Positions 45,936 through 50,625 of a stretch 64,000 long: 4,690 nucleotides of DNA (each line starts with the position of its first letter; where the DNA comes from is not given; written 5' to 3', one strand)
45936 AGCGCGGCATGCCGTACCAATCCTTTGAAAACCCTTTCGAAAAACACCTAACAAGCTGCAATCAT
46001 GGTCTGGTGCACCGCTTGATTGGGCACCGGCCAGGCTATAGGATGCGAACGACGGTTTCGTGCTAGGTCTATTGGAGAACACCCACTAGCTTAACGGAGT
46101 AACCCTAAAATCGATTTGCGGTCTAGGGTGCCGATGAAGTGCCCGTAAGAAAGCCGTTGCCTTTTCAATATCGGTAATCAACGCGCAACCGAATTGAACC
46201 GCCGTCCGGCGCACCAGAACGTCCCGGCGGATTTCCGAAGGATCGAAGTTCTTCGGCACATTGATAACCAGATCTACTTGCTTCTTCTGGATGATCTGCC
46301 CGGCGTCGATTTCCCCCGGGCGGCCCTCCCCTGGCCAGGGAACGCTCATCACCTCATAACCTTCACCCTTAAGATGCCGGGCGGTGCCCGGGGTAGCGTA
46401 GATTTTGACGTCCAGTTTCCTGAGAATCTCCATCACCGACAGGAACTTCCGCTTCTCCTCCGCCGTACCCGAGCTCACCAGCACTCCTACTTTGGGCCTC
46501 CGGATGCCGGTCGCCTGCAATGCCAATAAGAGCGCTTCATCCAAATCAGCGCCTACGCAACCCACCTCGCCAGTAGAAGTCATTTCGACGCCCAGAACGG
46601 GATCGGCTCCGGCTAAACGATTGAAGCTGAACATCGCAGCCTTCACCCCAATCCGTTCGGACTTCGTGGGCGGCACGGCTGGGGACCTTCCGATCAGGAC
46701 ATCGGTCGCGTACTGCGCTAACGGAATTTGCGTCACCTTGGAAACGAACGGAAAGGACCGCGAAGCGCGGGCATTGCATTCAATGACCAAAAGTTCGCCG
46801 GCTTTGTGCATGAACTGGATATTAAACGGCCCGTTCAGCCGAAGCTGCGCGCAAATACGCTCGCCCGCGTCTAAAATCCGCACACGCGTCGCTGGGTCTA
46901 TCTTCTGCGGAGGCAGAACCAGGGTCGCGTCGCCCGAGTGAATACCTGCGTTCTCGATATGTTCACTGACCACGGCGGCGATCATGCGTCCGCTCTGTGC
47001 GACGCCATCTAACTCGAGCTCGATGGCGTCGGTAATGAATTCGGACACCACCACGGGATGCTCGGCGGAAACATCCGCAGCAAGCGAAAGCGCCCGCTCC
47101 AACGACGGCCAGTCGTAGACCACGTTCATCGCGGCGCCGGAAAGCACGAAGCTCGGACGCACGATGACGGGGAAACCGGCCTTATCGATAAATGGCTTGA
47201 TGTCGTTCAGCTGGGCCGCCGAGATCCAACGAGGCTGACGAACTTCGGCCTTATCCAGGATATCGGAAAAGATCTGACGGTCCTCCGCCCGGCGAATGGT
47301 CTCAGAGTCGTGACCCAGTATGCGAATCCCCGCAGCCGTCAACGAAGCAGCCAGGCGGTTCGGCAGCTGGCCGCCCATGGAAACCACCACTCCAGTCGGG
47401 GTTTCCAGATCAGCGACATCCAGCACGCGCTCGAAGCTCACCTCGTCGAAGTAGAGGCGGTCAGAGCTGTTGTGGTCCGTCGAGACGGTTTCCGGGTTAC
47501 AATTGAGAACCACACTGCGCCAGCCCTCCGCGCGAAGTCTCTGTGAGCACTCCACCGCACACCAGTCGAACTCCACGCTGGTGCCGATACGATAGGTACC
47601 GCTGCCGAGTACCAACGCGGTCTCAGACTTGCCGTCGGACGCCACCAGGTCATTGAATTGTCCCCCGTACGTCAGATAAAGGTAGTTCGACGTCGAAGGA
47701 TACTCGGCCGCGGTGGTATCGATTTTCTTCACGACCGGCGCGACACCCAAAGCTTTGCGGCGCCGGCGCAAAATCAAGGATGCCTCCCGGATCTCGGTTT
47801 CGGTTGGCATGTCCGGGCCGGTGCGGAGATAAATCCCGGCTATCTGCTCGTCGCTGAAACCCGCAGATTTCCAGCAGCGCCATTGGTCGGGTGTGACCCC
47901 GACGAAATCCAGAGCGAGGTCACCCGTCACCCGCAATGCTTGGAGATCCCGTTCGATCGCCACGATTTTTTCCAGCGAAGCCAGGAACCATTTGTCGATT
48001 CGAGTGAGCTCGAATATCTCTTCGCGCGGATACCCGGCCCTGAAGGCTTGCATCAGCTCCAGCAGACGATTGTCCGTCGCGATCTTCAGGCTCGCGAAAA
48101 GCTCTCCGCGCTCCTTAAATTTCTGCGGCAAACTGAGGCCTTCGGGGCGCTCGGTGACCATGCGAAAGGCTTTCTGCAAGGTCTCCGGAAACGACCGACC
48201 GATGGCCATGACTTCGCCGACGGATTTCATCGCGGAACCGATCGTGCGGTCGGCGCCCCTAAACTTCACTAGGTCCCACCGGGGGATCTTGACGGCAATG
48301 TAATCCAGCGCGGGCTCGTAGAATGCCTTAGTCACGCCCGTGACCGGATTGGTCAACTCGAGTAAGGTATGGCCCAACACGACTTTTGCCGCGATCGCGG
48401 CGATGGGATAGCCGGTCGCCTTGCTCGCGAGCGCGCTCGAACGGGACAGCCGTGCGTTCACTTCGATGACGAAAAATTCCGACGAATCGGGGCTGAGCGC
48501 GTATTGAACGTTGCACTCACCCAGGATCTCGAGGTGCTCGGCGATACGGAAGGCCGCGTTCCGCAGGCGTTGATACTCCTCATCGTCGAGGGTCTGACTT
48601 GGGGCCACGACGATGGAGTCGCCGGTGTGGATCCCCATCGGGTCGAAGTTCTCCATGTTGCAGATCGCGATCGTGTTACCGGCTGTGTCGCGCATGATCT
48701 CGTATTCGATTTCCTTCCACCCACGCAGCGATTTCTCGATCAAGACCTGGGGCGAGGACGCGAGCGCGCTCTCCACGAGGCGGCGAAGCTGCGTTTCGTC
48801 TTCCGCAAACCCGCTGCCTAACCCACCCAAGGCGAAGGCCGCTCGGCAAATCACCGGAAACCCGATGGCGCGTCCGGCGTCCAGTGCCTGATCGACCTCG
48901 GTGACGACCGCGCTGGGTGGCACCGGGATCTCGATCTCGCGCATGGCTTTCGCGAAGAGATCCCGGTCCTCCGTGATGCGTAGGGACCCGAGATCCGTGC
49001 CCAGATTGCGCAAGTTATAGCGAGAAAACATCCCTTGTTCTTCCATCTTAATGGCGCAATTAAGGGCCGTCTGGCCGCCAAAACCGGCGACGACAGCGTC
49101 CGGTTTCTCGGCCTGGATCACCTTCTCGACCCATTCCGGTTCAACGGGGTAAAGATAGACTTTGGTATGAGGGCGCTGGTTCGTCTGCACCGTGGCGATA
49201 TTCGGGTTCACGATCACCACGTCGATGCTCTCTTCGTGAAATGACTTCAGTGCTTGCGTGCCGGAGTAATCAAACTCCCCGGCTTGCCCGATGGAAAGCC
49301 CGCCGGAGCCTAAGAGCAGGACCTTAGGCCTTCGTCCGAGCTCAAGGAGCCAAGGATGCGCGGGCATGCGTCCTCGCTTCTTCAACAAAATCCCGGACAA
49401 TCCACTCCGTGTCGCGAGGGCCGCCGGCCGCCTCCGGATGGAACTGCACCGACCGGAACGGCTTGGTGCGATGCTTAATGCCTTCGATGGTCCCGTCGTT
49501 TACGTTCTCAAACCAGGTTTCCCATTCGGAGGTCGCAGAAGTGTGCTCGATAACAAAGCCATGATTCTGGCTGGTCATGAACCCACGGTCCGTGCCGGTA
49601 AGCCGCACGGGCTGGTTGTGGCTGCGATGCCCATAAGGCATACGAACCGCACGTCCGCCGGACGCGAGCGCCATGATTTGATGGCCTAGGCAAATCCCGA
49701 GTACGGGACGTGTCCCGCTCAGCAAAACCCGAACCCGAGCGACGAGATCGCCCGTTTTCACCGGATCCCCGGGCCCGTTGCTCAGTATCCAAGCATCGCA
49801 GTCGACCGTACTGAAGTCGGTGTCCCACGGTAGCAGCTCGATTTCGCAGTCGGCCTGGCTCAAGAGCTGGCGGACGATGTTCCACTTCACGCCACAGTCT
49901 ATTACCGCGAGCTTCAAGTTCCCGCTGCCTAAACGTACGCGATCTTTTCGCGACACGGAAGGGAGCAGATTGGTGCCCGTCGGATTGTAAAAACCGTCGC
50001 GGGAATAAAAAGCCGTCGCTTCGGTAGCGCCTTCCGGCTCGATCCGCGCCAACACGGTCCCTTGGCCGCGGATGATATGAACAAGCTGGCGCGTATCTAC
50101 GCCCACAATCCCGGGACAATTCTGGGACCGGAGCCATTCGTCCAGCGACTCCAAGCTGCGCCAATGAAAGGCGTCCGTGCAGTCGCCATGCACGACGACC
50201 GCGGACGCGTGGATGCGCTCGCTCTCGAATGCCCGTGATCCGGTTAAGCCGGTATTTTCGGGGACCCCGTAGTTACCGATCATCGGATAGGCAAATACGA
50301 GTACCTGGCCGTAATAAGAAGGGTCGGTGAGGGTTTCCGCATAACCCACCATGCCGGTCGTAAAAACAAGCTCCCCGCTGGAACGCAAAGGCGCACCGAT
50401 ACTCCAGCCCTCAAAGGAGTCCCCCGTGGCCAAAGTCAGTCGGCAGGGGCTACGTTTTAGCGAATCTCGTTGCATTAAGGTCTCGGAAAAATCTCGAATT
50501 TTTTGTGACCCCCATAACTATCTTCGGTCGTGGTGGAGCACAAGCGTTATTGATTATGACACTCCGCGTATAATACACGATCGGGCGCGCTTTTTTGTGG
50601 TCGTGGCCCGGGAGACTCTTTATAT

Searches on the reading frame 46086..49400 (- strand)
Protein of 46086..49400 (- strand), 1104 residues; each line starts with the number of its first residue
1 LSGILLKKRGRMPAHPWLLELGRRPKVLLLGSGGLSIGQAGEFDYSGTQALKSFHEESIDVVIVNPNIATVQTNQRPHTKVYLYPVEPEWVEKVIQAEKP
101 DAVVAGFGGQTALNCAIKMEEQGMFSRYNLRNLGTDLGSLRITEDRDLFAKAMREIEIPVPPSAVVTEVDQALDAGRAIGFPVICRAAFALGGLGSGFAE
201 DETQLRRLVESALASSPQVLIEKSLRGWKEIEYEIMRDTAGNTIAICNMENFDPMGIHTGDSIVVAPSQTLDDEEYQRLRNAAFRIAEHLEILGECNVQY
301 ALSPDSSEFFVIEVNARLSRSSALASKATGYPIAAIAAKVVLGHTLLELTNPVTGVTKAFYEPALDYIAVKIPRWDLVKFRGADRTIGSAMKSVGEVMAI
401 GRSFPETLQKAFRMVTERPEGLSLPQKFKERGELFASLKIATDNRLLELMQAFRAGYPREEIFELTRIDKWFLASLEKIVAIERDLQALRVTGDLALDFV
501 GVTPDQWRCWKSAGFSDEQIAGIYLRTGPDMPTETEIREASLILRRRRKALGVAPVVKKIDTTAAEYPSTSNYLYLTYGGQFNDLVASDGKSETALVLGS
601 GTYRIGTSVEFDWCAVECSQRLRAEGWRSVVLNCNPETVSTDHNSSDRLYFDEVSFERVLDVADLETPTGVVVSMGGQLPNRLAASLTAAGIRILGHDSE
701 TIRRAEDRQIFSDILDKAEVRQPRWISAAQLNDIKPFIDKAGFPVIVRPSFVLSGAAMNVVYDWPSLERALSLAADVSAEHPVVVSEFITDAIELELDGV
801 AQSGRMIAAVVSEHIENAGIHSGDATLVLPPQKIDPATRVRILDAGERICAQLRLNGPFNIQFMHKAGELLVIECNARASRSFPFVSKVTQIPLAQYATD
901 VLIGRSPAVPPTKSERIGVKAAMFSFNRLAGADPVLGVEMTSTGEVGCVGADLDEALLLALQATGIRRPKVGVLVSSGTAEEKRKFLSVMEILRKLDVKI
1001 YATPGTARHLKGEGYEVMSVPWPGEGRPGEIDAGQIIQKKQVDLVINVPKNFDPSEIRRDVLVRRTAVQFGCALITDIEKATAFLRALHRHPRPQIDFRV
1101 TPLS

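Call 41: search_protein_families(library=pfam, proteins=[window:46086-49400:-], max_evalue=0.001)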
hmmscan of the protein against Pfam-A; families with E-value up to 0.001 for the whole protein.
window:46086-49400:- (1104 aa): 8 families
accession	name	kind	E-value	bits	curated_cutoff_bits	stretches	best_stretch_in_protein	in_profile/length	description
PF02786.22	CPSase_L_D2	-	4.8e-101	337.1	19.8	2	145-348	1-210/211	Carbamoyl-phosphate synthase L chain, ATP binding domain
PF25596.1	CPSase_L_D1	-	2.3e-77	256.9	27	2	593-703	3-117/118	Carbamoyl phosphate synthase preATP-grasp domain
PF02787.25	CPSase_L_D3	-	6e-20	71.5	26.6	1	437-522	2-78/80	Carbamoyl-phosphate synthetase large chain, oligomerisation domain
PF02222.28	ATP-grasp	-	8.3e-16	58.6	27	2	152-302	2-149/179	ATP-grasp domain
PF07478.18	Dala_Dala_lig_C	-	3.7e-15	56.4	24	2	155-316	4-174/204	D-ala D-ala ligase C-terminus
PF02142.27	MGS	-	1.1e-12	48.4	24.1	1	987-1076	3-94/94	MGS-like domain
PF15632.11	ATPgrasp_Ter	-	3.1e-09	37.1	29.1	1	838-915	45-121/131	ATP-grasp in the biosynthetic pathway with Ter operon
PF02655.19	ATP-grasp_3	-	0.00072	20.1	23.2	0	742-879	31-157/160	ATP-grasp domain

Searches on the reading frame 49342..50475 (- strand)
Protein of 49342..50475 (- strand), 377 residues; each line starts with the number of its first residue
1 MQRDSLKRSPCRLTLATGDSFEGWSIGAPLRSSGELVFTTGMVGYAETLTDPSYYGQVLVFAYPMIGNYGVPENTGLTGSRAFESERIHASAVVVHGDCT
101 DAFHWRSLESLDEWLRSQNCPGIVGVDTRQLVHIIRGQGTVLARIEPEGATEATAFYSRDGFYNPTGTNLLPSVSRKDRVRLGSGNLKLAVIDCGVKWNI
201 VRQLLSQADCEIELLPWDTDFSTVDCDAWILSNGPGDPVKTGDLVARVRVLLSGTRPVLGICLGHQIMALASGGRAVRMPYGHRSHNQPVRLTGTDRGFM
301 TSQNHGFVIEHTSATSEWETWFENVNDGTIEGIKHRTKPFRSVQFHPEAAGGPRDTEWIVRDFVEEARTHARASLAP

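Call 41: search_protein_families(library=pfam, proteins=[window:49342-50475:-], max_evalue=0.001)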
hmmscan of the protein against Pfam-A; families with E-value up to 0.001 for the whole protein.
window:49342-50475:- (377 aa): 3 families
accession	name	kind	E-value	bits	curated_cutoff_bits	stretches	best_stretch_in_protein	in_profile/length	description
PF00117.34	GATase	-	1.9e-44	152.1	22.8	1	191-364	2-188/190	Glutamine amidotransferase class-I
PF00988.28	CPSase_sm_chain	-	2.6e-43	147.3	27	1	13-145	1-126/126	Carbamoyl-phosphate synthase small chain, CPSase domain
PF07722.19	Peptidase_C26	-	4.5e-08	33.6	20.5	0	252-278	102-128/219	Peptidase C26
